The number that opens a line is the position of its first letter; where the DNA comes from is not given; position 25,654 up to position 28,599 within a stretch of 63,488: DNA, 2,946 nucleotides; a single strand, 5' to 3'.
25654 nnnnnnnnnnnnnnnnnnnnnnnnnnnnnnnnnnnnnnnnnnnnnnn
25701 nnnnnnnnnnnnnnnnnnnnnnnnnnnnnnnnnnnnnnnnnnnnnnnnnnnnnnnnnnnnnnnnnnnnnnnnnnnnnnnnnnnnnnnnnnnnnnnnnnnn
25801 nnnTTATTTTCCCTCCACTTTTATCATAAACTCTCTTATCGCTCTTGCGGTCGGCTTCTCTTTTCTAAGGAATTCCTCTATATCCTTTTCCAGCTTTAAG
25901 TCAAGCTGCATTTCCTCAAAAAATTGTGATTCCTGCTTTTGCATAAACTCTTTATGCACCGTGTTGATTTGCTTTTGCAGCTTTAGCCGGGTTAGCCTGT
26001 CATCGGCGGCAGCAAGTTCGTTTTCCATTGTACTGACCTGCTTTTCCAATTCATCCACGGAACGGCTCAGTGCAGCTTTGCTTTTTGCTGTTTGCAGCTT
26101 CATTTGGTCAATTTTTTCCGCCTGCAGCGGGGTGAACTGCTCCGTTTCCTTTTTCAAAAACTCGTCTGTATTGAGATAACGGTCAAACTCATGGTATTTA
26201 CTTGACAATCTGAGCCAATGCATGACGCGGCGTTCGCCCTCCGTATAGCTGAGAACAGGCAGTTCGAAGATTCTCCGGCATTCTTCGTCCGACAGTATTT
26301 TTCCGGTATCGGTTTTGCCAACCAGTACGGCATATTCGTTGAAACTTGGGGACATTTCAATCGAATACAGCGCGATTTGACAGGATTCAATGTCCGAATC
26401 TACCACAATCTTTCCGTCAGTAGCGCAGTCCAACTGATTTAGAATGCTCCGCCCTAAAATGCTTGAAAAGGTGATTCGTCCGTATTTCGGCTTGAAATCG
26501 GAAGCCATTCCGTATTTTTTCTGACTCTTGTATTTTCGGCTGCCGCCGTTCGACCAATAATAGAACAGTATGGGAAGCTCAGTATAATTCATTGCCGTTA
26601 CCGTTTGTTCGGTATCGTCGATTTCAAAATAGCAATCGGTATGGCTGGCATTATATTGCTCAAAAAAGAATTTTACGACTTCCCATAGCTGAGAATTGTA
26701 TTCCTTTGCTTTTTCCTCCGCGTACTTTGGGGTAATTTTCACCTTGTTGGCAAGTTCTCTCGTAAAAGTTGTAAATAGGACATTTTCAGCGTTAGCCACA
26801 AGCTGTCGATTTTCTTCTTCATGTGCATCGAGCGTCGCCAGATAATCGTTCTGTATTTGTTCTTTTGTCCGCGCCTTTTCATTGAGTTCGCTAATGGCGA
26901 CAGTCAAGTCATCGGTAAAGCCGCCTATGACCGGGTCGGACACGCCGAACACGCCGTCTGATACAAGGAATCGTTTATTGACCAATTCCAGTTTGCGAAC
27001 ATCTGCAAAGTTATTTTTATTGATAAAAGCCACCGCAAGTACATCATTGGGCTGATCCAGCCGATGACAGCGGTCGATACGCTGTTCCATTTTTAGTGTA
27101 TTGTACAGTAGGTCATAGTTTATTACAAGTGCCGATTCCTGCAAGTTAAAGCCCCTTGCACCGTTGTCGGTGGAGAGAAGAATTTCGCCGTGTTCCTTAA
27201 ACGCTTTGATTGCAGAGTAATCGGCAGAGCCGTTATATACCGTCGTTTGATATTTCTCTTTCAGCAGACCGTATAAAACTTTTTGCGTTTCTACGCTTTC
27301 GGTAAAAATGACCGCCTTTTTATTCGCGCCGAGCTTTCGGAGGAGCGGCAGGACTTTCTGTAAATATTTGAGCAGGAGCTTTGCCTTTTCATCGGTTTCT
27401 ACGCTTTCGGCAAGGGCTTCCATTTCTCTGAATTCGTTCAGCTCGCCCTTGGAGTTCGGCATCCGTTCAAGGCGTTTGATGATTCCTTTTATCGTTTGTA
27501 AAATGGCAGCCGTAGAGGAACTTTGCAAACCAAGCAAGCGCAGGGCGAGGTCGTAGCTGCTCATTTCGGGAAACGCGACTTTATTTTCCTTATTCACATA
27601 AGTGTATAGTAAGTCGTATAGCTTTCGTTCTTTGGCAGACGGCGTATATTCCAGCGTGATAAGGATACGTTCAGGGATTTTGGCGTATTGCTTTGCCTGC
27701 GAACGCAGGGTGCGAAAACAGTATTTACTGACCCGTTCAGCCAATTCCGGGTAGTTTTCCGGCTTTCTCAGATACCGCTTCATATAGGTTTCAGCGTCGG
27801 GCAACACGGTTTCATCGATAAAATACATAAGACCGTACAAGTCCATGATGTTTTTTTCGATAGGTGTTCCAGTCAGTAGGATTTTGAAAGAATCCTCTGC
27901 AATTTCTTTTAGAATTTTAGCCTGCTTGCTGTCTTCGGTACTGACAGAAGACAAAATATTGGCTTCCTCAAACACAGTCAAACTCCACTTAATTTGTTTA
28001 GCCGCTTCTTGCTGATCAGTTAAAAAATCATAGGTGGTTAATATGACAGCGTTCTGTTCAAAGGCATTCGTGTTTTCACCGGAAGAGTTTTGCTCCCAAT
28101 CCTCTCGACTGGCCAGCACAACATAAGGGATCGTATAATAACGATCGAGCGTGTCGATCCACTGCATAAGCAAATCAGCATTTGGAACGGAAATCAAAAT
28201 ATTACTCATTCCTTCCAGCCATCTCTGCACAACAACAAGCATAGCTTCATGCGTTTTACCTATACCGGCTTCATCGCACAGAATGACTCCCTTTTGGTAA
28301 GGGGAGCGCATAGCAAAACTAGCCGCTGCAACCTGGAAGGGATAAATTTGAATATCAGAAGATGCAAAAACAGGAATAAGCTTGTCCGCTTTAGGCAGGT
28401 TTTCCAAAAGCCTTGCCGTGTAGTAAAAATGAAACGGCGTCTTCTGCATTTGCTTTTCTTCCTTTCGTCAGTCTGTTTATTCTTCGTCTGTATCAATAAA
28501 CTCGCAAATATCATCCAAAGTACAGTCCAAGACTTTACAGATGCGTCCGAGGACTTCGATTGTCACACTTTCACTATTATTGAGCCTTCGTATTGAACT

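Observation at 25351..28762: HTH, SNF2 helicase and SieB-like membrane protein operon: candidate undescribed defence module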

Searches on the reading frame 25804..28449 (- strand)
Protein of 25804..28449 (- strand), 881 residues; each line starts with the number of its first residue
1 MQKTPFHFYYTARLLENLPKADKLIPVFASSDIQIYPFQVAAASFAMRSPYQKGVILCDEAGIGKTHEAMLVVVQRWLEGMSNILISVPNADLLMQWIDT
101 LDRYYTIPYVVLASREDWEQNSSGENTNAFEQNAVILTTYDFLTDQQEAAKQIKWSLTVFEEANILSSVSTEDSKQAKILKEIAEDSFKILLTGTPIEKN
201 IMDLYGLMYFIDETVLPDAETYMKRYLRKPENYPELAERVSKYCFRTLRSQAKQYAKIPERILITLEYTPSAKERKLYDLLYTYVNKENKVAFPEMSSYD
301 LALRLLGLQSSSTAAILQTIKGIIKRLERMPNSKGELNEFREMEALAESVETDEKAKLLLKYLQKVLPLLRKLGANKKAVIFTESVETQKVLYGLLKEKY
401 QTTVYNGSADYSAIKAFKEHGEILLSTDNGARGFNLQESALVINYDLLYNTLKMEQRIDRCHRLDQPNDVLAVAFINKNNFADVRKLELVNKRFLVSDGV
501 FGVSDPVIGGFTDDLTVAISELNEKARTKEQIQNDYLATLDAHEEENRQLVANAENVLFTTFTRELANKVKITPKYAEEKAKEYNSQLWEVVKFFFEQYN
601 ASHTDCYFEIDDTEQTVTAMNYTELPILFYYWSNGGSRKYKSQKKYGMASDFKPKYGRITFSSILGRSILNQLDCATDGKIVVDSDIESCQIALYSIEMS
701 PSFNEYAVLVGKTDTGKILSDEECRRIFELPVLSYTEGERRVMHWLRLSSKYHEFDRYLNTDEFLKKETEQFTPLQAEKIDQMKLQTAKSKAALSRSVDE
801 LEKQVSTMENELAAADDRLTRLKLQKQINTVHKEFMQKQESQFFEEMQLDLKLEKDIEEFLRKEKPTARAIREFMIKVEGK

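Call 3: search_protein_families(library=pfam, proteins=[window:25804-28449:-], max_evalue=1)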
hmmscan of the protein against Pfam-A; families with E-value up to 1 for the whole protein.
window:25804-28449:- (881 aa): 6 families
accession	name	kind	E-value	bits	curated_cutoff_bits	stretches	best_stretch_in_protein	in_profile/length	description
PF00176.29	SNF2-rel_dom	-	2.7e-28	99.3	24.9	1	47-285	10-252/290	SNF2-related domain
PF00271.37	Helicase_C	-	8e-14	52.3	23.5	1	365-464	8-109/110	Helicase conserved C-terminal domain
PF00270.35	DEAD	-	4.4e-09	36.7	26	1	43-203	8-166/167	DEAD/DEAH box helicase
PF13872.12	AAA_34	-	1e-05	25.1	27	1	47-151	55-159/306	P-loop containing NTP hydrolase pore-1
PF13334.11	DUF4094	-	0.058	14.3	24.5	1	770-815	45-87/90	Domain of unknown function (DUF4094)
PF16674.11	UCH_N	-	0.093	13.1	25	1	343-399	23-79/105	N-terminal of ubiquitin carboxyl-terminal hydrolase 37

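Call 4: search_protein_families(library=padloc, proteins=[window:25804-28449:-], max_evalue=1)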
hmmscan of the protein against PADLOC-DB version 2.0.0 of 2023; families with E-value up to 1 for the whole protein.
window:25804-28449:- (881 aa): 37 families (the best 25 are shown)
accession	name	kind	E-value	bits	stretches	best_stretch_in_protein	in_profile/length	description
PDLC02619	DrmD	-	1.5e-91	305.9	4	28-331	26-327/872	DrmD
PDLC02500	BrxHI|BrxHII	-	3.8e-35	119.7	2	325-503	431-611/933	BrxHI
PDLC00633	ZorD1|ZorD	-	5.8e-31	105.4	1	26-471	437-849/908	"SWI2/SNF2 helicase, Mrr-like nuclease"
PDLC02504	BrxHI|BrxHII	-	1.5e-28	97.2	2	29-216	104-295/971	BrxHII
PDLC00659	HmaA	-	2.1e-23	80.2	2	29-330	99-401/1176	SNF2 helicase / DEAD-box helicase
PDLC00631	ZorD1|ZorD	-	2.4e-23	79.9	1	52-471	461-875/1071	"SWI2/SNF2 helicase, Mrr-like nuclease"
PDLC02621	DrmD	-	8e-23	78.6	2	331-495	475-661/1040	DrmD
PDLC02623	DrmD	-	2e-22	76.8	3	346-556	503-714/1040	DrmD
PDLC02840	DpdE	-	8.6e-22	75.3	2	327-482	514-672/1091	DpdE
PDLC00629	ZorD1|ZorD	-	1.5e-21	74.1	2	120-243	591-712/1012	"SWI2/SNF2 helicase, Mrr-like nuclease"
PDLC00632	ZorD1|ZorD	-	2.5e-21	73.4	1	131-471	714-1047/1101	"SWI2/SNF2 helicase, Mrr-like nuclease"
PDLC00628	ZorD1|ZorD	-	5e-21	72.1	1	51-472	528-939/1171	"SWI2/SNF2 helicase, Mrr-like nuclease"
PDLC02845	DpdE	-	8.2e-20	68.2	1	53-479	863-1252/1293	DpdE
PDLC02620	DrmD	-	2.9e-19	66.6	2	375-481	483-594/1060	DrmD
PDLC02843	DpdE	-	4.7e-19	65.8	2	26-216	150-317/1091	DpdE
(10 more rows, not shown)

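Call 5: search_protein_families(library=ncbifam, proteins=[window:25804-28449:-], max_evalue=1)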
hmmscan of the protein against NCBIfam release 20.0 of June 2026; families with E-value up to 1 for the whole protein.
window:25804-28449:- (881 aa): 17 families
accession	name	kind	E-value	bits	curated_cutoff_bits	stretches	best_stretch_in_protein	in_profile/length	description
NF038318.1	DISARM_DrmD_b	equivalog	3.4e-91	306.7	950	3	28-331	23-324/868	DISARM system SNF2-like helicase DrmD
NF038317.1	DISARM_DrmD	equivalog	1.1e-33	116.7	610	2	334-553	463-703/1021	DISARM system SNF2-like helicase DrmD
NF041062.1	DpdE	equivalog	4.1e-32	111.1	500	2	26-220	145-321/1048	protein DpdE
NF003426.0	PRK04914.1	equivalog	3.8e-23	81.7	576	2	51-243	169-359/959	RNA polymerase-associated protein RapA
NF058637.1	helic_SCO1167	equivalog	1.4e-16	59.8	1200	2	54-242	490-670/932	SCO1167/SCO6262 family helicase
NF042964.1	phospholipD_antiphage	equivalog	3.4e-16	58.8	1100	2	346-526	659-852/895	phospholipase D-like domain-containing anti-phage protein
NF041790.1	anti-phage_ZorD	equivalog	2e-15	55.8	1500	2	132-235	703-802/1035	type I Zorya anti-phage system protein ZorD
NF053631.1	RNA_helic_CshA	equivalog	2.9e-07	29.7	646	1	394-574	256-432/434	degradosome RNA helicase CshA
NF008744.0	PRK11776.1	equivalog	3.6e-06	25.8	524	1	375-493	241-363/460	ATP-dependent RNA helicase DbpA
NF008394.0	PRK11192.1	equivalog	1.1e-05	24.4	507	1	372-464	243-341/441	ATP-dependent RNA helicase SrmB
NF003390.0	PRK04537.1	equivalog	0.00059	19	732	1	390-474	272-361/572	ATP-dependent RNA helicase RhlB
NF053636.1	DDHlcsCsdAPsy1082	equivalog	0.0017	16.9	890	1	422-466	295-339/512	DEAD/DEAH box helicase CsdA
NF053711.1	RNA_heli_RhlE1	exception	0.0022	16.8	750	1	411-470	284-344/434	RNA helicase RhlE1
NF008642.0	PRK11634.1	equivalog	0.0062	15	989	1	390-468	260-343/628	DEAD/DEAH family ATP-dependent RNA helicase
NF007882.0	PRK10590.1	equivalog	0.015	14.3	743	1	412-484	286-360/456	ATP-dependent RNA helicase RhlE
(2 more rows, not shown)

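Call 6: search_protein_families(library=phrogs, proteins=[window:25804-28449:-], max_evalue=1)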
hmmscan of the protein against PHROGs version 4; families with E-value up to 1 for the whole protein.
window:25804-28449:- (881 aa): 12 families
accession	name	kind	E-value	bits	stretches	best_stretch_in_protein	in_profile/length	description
phrog_62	-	DNA, RNA and nucleotide metabolism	1.7e-53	182.6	1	31-849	693-1420/1881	DNA helicase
phrog_23807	-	unknown function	1.8e-16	60.1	2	29-321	124-426/1053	-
phrog_29996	-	unknown function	2.1e-15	56.8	2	26-221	713-900/1189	-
phrog_16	-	DNA, RNA and nucleotide metabolism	5.4e-12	45.7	1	17-673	252-720/986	DNA helicase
phrog_26785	-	unknown function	5e-10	39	2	416-488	781-854/1087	-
phrog_10691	-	unknown function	0.00083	16.8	1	52-174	1744-1854/3925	-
phrog_2589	-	tail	0.0078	13.6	1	790-848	2107-2163/3686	tail protein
phrog_5211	-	unknown function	0.083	14.1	1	778-821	18-61/112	-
phrog_11504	-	unknown function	0.13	13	1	708-835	70-194/376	-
phrog_15535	-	unknown function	0.34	12.3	0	759-823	28-90/103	-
phrog_1535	-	tail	0.34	9.9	1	677-870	3-163/1152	tail length tape measure protein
phrog_8488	-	unknown function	0.46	11.5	0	782-833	17-71/119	-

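Call 9: find_homologous_proteins(query=window:25804-28449:-, max_evalue=1e-20)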
Query window:25804-28449:- (881 aa): 1061 proteins with E <= 1e-20 among 8000 candidates; the best 120 are listed.
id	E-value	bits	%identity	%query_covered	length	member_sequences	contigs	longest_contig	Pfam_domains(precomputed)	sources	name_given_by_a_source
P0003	0.0e+0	1948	100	100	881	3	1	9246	PF13872.13,PF00270.36,PF00176.30,PF00271.38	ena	-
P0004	0.0e+0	1648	83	100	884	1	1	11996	PF13872.13,PF00270.36,PF00176.30,PF00271.38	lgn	-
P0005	0.0e+0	1644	82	100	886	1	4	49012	PF00270.36,PF00176.30,PF00271.38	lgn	-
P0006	0.0e+0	1638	82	100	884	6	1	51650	PF00270.36,PF00176.30,PF00271.38,PF04851.22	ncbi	-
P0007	0.0e+0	1632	82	100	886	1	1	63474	PF13872.13,PF00270.36,PF00176.30,PF00271.38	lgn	-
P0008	0.0e+0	1626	82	100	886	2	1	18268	PF13872.13,PF00270.36,PF00176.30,PF00271.38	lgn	-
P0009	0.0e+0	1620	82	100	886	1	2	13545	PF13872.13,PF00270.36,PF00176.30,PF00271.38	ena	-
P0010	0.0e+0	1619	81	100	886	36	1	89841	PF13872.13,PF00270.36,PF00176.30,PF00271.38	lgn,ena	-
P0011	0.0e+0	1609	81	100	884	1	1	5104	PF13872.13,PF00270.36,PF00176.30,PF00271.38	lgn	-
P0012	0.0e+0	1609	81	100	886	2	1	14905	PF00270.36,PF00176.30,PF00271.38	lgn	-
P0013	0.0e+0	1602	81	100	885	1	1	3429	PF13872.13,PF00270.36,PF00176.30,PF00271.38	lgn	-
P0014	0.0e+0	1597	80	100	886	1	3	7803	PF00270.36,PF00176.30,PF00271.38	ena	-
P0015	0.0e+0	1592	80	100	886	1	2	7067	PF00270.36,PF00176.30,PF00271.38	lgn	-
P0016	0.0e+0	1591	80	100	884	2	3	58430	PF13872.13,PF00270.36,PF00176.30,PF00271.38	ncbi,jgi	-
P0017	0.0e+0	1590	79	100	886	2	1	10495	PF00270.36,PF00176.30,PF00271.38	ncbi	-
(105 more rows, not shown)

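Call 11: find_encoding_contigs(protein=P0006, flank=8000, max_places=4)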
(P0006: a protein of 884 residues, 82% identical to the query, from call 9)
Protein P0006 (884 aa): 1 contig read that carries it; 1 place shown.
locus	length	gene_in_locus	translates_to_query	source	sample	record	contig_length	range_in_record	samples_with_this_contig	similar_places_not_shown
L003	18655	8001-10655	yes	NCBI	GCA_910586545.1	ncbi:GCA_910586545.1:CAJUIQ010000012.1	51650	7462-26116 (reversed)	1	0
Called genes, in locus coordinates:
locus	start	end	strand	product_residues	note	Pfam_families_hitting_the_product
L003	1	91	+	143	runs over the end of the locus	PF01842:ACT, PF13291:ACT_4 (faint), PF13840:ACT_7 (faint), PF19571:ACT_8, PF22629:ACT_AHAS_ss (faint), PF01842:ACT (weak)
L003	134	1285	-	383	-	PF00254:FKBP_C (weak)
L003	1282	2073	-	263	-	-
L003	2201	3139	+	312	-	PF00246:Peptidase_M14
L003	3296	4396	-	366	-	-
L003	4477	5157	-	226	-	PF00923:TAL_FSA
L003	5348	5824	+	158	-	PF01668:SmpB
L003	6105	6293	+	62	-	-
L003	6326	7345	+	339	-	PF04055:Radical_SAM (weak)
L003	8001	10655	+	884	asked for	PF00176:SNF2-rel_dom, PF00270:DEAD, PF04851:ResIII (weak), PF00271:Helicase_C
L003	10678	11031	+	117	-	PF05635:23S_rRNA_IVP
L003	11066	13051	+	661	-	PF01555:N6_N4_Mtase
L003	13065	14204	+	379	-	PF04326:SLFN_AlbA_2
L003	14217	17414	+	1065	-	PF04851:ResIII, PF00270:DEAD (weak), PF19778:RE_endonuc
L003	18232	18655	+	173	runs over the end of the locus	PF07155:ECF-ribofla_trS, PF12822:ECF_trnsprt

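Call 13: find_related_loci(query=window:25804-28449:-, collection=genome_contigs, flank=10000)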
Query window:25804-28449:- (881 aa) in genome_contigs; peptide patterns used: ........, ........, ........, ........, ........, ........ (x = any residue, [..] = any of these).
125 stretches matched a pattern; 94 encode a relative of the query (tblastn E <= 1e-3); the best 80 are kept; 80 distinct loci.
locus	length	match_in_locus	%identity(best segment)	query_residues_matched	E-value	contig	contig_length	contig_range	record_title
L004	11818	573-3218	80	1-880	0e+0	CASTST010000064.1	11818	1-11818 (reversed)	MAG: uncultured Eubacteriales bacterium isolate extra-ERR2497921.17_1677795682 genome assembly, contig: NODE_1287_length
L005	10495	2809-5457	79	1-881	0e+0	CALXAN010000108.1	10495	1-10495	MAG: uncultured Clostridia bacterium isolate E0_RP0__bin41 genome assembly, contig: E0_RP0__k127_1543064, whole genome s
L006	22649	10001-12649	81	1-881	0e+0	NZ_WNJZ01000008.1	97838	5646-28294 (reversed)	Ruminococcus sp. zg-924 Scaffold8_1, whole genome shotgun sequence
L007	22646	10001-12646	82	1-880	0e+0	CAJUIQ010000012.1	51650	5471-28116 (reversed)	MAG TPA_asm: uncultured Eubacteriales bacterium isolate MGBC142214 genome assembly, contig: MGBC142214.12, whole genome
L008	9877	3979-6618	64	1-879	0e+0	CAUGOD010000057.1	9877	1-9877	MAG TPA_asm: uncultured Oscillospiraceae bacterium isolate SRR16279974_bin.58_MetaWRAP_v1.3_MAG genome assembly, contig:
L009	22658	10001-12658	61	1-881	0e+0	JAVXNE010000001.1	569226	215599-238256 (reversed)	MAG: Oscillospiraceae bacterium isolate CGS6M2-bin22 NODE_1_length_569226_cov_25.100608, whole genome shotgun sequence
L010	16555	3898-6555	61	1-880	0e+0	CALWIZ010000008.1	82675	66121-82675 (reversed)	MAG: uncultured Clostridia bacterium isolate BRZ_DH__bin49 genome assembly, contig: BRZ_DH__NODE_342_length_82675_cov_7.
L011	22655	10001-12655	61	1-879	0e+0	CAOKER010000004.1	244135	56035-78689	MAG TPA_asm: uncultured Eubacteriales bacterium isolate SRR17622767_bin.71_metawrap_v1.3_MAG genome assembly, contig: NO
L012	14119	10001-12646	60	1-879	0e+0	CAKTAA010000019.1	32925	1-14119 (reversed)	MAG: uncultured Eubacteriales bacterium isolate REFINED_METABAT215_SUBJECT_CONTIGS_1500_ASSEMBLY_K77_MERGED__Pilot_MoBio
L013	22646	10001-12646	60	1-879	0e+0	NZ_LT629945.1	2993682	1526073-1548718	Angelakisella massiliensis strain Marseille-P3217T, whole genome shotgun sequence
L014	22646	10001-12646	60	1-879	0e+0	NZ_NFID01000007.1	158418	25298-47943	Gemmiger sp. An50 An50_contig_7, whole genome shotgun sequence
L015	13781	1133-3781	60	1-879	0e+0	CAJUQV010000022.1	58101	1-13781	MAG TPA_asm: uncultured Ruminiclostridium sp. isolate MGBC147835 genome assembly, contig: MGBC147835.22, whole genome sh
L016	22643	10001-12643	59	1-878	0e+0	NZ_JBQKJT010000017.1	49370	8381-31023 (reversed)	Candidatus Avoscillospira sp. LCP25S3_F1 contig00017, whole genome shotgun sequence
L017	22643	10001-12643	59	1-878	0e+0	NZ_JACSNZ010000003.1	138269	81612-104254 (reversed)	Pseudoflavonifractor capillosus strain An386a An386a_contig-110_2, whole genome shotgun sequence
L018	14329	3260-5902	59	1-878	0e+0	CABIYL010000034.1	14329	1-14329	Clostridiales bacterium isolate MGYG-HGUT-00071 genome assembly, contig: .14207_7_56.34, whole genome shotgun sequence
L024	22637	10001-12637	58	1-881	0e+0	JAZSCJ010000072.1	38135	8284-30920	MAG: Oscillospiraceae bacterium isolate T1900044916_TS20190382.MAGScoT_cleanbin_000037 SGB_3337_k141_2806557, whole geno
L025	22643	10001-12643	59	1-878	0e+0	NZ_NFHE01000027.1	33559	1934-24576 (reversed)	Pseudoflavonifractor sp. An85 An85_contig_27, whole genome shotgun sequence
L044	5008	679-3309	52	1-878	0e+0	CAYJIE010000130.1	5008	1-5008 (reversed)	MAG TPA_asm: uncultured Oscillospiraceae bacterium isolate ERP123703_co2_67 genome assembly, contig: NODE_12882_length_5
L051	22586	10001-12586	55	3-878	0e+0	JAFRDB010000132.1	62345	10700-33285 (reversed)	MAG: Clostridia bacterium isolate RGIG2385 Goat_Ileum-4__c305383, whole genome shotgun sequence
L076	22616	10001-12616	53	1-878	0e+0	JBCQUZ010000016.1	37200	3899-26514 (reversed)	MAG: Rikenellaceae bacterium isolate MAG353 NODE_528_length_37201_cov_8.726456, whole genome shotgun sequence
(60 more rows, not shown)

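Call 41: search_solved_structures(query=window:25804-28449:-, max_evalue=0.001)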
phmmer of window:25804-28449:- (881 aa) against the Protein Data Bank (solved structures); distinct sequences matched with E-value up to 0.001: 71 (the best 60 are shown).
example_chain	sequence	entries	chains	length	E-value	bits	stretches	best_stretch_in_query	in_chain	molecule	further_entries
7otq_K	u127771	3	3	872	2.2e-18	69.2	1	33-281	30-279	Chromodomain-helicase-DNA-binding protein 1-like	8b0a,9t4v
7epu_B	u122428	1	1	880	2.3e-18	69.1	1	33-281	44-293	Chromodomain-helicase-DNA-binding protein 1-like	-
7enn_K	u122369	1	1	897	2.5e-18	69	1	33-281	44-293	Chromodomain-helicase-DNA-binding protein 1-like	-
1z63_A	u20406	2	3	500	3.2e-17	65.3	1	34-500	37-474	Helicase of the snf2/rad54 family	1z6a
9jao_C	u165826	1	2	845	1.3e-16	63.3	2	30-226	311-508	SWI/SNF-related matrix-associated actin-dependent regulator of chromatin subfamily A conta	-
6ne3_W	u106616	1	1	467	4.4e-16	61.6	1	39-221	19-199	SWI/SNF-related matrix-associated actin-dependent regulator of chromatin subfamily A membe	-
5jxr_A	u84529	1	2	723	4.6e-16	61.5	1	38-232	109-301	Chromatin-remodeling complex ATPase-like protein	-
6pwf_K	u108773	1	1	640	1.5e-15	59.9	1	38-240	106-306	chromatin remodeling factor ISWI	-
6iro_L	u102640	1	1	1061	2e-15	59.4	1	34-225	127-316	ISWI chromatin-remodeling complex ATPase ISW1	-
6jyl_K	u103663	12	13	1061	2.9e-15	58.9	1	34-225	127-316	ISWI chromatin-remodeling complex ATPase ISW1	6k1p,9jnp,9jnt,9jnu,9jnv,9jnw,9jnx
7x3t_V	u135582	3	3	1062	2.9e-15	58.9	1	34-225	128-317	ISWI chromatin-remodeling complex ATPase ISW1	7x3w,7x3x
9b1d_A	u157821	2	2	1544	3.1e-15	58.8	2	21-216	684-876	Helicase SWR1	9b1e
9lj2_K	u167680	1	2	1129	3.5e-15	58.6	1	34-225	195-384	ISWI chromatin-remodeling complex ATPase ISW1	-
6gej_M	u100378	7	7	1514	3.7e-15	58.5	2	21-216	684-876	Helicase SWR1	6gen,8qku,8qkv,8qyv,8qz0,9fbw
8v4y_W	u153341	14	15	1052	5.5e-15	57.9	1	39-221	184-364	SWI/SNF-related matrix-associated actin-dependent regulator of chromatin subfamily A membe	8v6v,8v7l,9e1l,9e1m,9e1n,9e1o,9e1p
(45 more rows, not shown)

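Call 49: search_protein_families(library=pfam, proteins=[L044:3296-3718:+, L024:15060-15605:+, L012:12642-13412:+, L010:11472-12086:+, L004:3224-5134:+, L004:5091-6182:+, L015:3786-4946:+, L076:12621-13301:+, L025:15893-16507:+, L051:15947-16957:+], max_evalue=0.01)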
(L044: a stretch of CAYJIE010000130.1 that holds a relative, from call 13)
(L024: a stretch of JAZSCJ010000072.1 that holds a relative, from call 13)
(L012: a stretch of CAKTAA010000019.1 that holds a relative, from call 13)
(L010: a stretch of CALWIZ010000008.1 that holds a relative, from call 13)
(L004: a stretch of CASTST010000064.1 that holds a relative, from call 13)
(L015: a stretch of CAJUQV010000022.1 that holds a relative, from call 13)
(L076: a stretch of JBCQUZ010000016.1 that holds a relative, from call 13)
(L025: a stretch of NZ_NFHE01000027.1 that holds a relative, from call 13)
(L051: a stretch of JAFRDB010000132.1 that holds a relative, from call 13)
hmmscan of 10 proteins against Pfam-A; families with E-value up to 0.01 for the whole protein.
L044:3296-3718:+ (140 aa): 1 family
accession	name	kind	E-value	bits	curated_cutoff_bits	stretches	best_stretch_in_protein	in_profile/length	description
PF05635.17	23S_rRNA_IVP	-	5.7e-29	100.9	33.8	1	22-126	2-105/106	23S rRNA-intervening sequence protein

L024:15060-15605:+ (181 aa): 0 families

L012:12642-13412:+ (256 aa): 2 families
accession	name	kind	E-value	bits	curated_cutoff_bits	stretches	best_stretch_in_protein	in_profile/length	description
PF00335.26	Tetraspanin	-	4.6e-05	23.6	32.1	1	194-254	68-128/225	Tetraspanin family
PF05101.18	VirB3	-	0.00031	21.4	23.9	1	200-250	29-79/84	Type IV secretory pathway, VirB3-like protein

L010:11472-12086:+ (204 aa): 0 families

L004:3224-5134:+ (636 aa): 1 family
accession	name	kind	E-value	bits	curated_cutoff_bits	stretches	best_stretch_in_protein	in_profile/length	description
PF02171.23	Piwi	-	1.1e-16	61.5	28.9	1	341-616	13-300/302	Piwi domain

L004:5091-6182:+ (363 aa): 1 family
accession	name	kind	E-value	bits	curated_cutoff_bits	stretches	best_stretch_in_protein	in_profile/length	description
PF13289.12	SIR2_2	-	2.1e-11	44.5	24.5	1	171-309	3-122/141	SIR2-like domain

L015:3786-4946:+ (386 aa): 4 families
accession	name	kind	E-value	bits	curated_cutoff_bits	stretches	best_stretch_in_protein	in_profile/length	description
PF08239.17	SH3_3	-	1.4e-05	25.6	27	1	329-380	2-50/54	Bacterial SH3 domain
PF22313.1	DIP0205-like_N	-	0.00048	20.4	27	0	25-38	33-46/57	DIP0205-like, N-terminal domain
PF10922.13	T7-like_gp12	-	0.0016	19.2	22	0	124-158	12-46/85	Bacteriophage T7-like, gene 1.2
PF13190.11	PDGLE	-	0.0019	18.4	27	0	84-109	49-74/102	PDGLE domain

L076:12621-13301:+ (226 aa): 0 families

L025:15893-16507:+ (204 aa): 0 families

L051:15947-16957:+ (336 aa): 2 families
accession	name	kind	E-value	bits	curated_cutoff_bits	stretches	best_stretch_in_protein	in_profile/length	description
PF13310.11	Virulence_RhuM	-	2.4e-108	361.7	33.7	1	64-308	1-249/252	Virulence protein RhuM family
PF06033.17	DUF918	-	0.0019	18.5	27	0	238-274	111-147/152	Nucleopolyhedrovirus protein of unknown function (DUF918)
